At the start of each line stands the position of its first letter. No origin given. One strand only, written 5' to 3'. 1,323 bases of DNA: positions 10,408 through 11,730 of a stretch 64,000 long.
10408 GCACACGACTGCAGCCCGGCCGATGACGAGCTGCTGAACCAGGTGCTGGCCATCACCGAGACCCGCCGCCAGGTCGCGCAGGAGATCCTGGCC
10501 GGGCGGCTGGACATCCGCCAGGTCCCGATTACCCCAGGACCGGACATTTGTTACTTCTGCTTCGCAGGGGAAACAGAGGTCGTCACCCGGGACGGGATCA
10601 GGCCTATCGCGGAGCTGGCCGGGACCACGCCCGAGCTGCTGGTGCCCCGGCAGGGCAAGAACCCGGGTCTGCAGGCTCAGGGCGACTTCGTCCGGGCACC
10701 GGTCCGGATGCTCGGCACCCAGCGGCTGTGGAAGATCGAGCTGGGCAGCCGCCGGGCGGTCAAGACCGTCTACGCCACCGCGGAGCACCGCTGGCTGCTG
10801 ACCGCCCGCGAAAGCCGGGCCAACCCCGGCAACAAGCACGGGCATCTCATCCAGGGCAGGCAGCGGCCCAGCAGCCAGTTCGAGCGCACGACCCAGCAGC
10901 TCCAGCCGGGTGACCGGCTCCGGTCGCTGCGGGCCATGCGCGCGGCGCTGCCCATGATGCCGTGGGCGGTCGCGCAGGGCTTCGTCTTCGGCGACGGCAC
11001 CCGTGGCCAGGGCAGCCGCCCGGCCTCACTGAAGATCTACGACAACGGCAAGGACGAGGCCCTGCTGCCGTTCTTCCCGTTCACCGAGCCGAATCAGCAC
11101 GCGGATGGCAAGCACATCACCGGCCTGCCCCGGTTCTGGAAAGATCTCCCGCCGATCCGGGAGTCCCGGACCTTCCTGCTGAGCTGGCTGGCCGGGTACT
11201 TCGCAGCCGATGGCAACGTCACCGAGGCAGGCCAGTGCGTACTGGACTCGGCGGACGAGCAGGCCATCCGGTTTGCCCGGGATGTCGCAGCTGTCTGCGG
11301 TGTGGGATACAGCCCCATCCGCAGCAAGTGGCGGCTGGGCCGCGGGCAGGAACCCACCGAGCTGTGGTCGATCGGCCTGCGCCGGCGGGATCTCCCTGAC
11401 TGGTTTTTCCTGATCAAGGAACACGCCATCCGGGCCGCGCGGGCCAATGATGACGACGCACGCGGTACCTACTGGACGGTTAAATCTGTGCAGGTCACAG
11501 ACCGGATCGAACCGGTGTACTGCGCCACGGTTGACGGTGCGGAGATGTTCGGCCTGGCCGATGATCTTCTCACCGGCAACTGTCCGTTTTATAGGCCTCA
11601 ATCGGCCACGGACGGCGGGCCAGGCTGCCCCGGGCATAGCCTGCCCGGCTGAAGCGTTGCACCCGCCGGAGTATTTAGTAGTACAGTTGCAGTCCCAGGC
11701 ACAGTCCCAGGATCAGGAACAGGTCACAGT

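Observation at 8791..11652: Cas4-like Fe-S nuclease carrying two paralogous 341-aa inteins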

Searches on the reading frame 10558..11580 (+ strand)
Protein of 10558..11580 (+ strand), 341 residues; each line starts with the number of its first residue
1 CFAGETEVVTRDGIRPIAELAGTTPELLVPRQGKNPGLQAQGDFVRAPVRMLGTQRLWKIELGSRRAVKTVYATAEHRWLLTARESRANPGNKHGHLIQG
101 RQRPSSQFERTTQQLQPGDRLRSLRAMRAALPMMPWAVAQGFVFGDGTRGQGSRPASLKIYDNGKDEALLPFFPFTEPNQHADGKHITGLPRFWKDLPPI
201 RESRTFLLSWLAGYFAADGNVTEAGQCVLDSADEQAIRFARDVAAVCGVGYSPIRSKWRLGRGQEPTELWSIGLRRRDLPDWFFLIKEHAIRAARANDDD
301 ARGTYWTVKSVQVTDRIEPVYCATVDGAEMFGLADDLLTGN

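Call 5: search_protein_families(library=pfam, proteins=[window:10558-11580:+], max_evalue=1)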
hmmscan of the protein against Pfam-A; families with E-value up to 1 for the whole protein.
window:10558-11580:+ (341 aa): 3 families
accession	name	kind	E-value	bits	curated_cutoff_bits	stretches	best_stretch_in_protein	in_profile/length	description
PF14528.11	LAGLIDADG_3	-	0.0014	19.3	22.5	1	207-249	3-48/82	LAGLIDADG-like domain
PF14890.11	Intein_splicing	-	0.032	14.5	35.8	1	69-331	59-146/155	Intein splicing domain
PF09600.15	Cyd_oper_YbgE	-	0.043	14.6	25.2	0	130-147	34-51/79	Cyd operon protein YbgE (Cyd_oper_YbgE)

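Call 6: search_protein_families(library=phrogs, proteins=[window:10558-11580:+], max_evalue=0.01)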
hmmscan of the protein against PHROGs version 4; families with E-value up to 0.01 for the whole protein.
window:10558-11580:+ (341 aa): 0 families

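Call 7: search_protein_families(library=ncbifam, proteins=[window:10558-11580:+], max_evalue=1)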
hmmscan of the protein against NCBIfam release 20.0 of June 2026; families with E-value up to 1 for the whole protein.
window:10558-11580:+ (341 aa): 1 family
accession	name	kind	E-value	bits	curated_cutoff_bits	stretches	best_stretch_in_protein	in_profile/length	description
TIGR01445.1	intein_Nterm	domain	0.22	12.5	24.5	1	1-21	1-22/83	intein N-terminal splicing region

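Call 11: search_dna_similar(query=window:10558-11580:+, collection=phages, mode=protein, max_rows=40, max_evalue=0.001)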
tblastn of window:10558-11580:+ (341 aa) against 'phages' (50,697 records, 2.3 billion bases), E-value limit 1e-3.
Records with a match: 2; places in all: 2; records where one place covers at least 80% of the query: 1.
Best place of each record, by identity: <60% 2.
By first word of the organism name: Thermobifida 1; Bacteriophage 1.
By host as written in the record: Thermobifida fusca NTU22 1; - 1.
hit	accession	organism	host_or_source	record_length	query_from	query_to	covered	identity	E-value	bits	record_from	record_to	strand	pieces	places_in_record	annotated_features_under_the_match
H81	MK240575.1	Thermobifida phage P318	Thermobifida fusca NTU22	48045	1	340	100%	23.7%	1e-13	78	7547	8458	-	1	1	ribonucleoside-triphosphate reductase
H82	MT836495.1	Bacteriophage sp.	human fecal samples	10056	1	272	80%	21.9%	3e-6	55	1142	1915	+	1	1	record has no annotation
